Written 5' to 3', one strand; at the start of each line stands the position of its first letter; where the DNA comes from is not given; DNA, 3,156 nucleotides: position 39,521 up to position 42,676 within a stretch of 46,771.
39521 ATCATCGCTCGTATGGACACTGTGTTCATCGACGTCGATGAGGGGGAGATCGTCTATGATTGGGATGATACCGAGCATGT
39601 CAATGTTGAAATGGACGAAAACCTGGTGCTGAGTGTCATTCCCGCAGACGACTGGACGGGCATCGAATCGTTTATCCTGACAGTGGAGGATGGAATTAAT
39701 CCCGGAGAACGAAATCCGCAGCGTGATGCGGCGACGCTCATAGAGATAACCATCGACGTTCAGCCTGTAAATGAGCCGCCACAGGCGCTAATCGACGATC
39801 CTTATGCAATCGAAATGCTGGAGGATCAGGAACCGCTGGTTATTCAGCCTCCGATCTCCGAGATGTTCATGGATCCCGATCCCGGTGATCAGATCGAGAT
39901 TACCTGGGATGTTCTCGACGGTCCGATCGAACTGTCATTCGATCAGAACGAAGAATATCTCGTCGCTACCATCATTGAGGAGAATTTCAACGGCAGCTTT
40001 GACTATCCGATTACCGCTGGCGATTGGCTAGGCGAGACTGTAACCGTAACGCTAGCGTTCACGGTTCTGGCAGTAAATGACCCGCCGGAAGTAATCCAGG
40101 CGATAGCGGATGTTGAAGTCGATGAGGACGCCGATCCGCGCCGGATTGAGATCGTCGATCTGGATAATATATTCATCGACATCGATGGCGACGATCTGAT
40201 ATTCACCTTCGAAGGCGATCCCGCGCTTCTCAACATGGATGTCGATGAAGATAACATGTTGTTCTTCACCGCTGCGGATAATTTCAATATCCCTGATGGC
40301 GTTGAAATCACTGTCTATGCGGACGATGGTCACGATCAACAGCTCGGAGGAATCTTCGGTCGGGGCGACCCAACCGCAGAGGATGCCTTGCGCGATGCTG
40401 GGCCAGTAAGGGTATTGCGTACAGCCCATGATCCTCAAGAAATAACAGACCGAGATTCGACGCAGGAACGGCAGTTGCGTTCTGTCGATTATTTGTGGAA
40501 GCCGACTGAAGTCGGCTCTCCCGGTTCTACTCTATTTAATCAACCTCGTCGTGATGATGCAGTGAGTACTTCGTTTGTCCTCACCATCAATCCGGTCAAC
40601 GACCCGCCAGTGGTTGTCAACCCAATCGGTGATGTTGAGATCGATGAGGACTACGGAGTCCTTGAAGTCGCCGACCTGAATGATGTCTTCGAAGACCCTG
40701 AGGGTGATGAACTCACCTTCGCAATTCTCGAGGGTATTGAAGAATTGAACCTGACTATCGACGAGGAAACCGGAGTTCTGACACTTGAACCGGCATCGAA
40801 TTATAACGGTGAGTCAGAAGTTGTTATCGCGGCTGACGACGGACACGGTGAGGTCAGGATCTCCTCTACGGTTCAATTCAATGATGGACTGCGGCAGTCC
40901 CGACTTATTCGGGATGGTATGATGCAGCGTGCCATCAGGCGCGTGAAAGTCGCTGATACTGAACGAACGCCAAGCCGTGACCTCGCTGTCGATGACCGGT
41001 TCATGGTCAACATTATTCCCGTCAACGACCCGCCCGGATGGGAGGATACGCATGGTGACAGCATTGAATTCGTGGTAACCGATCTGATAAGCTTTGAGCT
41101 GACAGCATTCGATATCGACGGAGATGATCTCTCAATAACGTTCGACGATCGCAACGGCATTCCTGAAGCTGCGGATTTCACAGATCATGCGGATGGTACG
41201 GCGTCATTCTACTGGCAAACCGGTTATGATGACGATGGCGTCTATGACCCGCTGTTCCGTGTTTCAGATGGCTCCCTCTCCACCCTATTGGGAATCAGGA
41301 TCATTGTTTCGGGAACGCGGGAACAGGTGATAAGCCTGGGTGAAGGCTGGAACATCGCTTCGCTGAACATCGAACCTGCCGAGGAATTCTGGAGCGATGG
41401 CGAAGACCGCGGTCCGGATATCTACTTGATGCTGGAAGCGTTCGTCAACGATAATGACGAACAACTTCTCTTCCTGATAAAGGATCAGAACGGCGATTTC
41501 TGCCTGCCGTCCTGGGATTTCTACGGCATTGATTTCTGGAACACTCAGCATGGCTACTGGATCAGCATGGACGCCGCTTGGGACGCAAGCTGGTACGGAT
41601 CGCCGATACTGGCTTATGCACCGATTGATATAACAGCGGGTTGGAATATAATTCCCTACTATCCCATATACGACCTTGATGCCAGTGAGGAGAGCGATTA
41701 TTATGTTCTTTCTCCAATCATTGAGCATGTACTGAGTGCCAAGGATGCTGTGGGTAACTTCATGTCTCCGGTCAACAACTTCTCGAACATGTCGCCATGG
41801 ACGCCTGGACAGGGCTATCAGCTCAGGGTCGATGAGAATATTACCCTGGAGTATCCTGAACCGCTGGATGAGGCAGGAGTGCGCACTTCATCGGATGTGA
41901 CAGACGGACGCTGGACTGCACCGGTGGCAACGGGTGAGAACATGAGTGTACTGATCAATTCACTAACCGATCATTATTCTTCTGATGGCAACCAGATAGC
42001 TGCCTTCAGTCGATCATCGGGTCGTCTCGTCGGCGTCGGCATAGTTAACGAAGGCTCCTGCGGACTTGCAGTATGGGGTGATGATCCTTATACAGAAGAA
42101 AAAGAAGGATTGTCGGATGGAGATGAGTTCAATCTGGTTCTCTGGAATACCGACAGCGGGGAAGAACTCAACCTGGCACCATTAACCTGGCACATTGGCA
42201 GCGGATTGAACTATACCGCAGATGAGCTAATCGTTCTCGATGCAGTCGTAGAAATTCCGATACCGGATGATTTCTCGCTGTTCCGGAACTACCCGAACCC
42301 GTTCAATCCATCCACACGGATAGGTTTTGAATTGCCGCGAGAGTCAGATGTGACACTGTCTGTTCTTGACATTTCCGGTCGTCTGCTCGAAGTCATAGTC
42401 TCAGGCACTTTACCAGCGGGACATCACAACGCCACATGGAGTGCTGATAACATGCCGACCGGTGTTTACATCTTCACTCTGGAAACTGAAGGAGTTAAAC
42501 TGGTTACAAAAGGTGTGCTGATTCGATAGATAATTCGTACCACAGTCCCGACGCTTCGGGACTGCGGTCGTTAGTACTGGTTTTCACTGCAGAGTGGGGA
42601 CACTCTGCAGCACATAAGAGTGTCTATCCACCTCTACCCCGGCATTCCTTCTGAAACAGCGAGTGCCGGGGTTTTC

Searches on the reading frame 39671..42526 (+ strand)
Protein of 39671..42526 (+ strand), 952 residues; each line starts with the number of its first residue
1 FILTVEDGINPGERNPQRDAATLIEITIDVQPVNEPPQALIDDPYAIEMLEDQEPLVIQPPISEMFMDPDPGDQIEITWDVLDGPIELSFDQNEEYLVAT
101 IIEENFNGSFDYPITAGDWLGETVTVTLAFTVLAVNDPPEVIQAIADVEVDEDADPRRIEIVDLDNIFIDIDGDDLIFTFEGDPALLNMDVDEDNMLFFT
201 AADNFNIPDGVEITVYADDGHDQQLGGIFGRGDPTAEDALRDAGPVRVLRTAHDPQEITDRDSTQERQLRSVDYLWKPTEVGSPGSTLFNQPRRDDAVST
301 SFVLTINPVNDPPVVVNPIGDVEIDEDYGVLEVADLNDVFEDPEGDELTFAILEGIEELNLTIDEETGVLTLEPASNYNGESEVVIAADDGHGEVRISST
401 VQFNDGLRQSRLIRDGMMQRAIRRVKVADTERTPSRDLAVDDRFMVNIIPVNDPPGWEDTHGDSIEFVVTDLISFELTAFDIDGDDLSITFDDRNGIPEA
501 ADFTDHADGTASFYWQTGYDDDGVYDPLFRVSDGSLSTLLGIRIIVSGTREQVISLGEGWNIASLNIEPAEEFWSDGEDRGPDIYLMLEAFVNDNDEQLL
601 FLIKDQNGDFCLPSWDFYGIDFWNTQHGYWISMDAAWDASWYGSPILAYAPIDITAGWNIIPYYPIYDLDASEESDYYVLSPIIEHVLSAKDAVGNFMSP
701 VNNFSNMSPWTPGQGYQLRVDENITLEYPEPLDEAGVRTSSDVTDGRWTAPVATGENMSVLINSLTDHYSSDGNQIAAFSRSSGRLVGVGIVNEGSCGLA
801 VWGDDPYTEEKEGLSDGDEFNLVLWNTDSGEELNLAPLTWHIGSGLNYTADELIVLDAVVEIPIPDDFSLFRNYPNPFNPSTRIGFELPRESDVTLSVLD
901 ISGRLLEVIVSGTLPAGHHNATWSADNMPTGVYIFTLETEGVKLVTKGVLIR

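Call 48: search_protein_families(library=ncbifam, proteins=[window:39671-42526:+], max_evalue=0.01)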
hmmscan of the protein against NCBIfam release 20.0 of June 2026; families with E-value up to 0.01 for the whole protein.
window:39671-42526:+ (952 aa): 5 families
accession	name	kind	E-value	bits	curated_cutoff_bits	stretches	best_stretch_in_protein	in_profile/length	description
NF012211.1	tand_rpt_95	domain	7.8e-13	48.2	90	2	324-402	2-81/98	tandem-95 repeat protein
TIGR04183.1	Por_Secre_tail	domain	3.8e-07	30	23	1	874-947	2-68/72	T9SS type A sorting domain-containing protein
NF052323.1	T9SSA_dep_M6i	equivalog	1.9e-05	22.9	600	1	873-938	960-1025/1043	T9SS-dependent M6-like inactivated metalloprotease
NF038113.1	T9SSA_dep_M36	equivalog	2.1e-05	22.9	885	1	871-947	793-865/869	T9SS-dependent M36 family metallopeptidase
NF033707.1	T9SS_sortase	equivalog_domain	0.0062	14.2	420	1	871-938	999-1076/1095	type IX secretion system sortase PorU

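Call 49: search_protein_families(library=pfam, proteins=[window:39671-42526:+], max_evalue=0.01)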
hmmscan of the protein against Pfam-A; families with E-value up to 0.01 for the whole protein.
window:39671-42526:+ (952 aa): 5 families
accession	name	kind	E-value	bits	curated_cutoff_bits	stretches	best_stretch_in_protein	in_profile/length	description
PF17963.7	Big_9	-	5.1e-17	63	23.6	2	310-401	1-86/89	Bacterial Ig domain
PF17803.7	Cadherin_4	-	1.2e-13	51.8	25.1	2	303-375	4-66/71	Bacterial cadherin-like domain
PF17892.7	Cadherin_5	-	1e-11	45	26.5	1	309-396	1-89/98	Cadherin-like domain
PF13860.13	FlgD_ig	-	1e-07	32.2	27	1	881-939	9-75/79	FlgD Ig-like domain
PF18962.6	Por_Secre_tail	-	1.8e-06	28.6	27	1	874-947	2-72/75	Secretion system C-terminal sorting domain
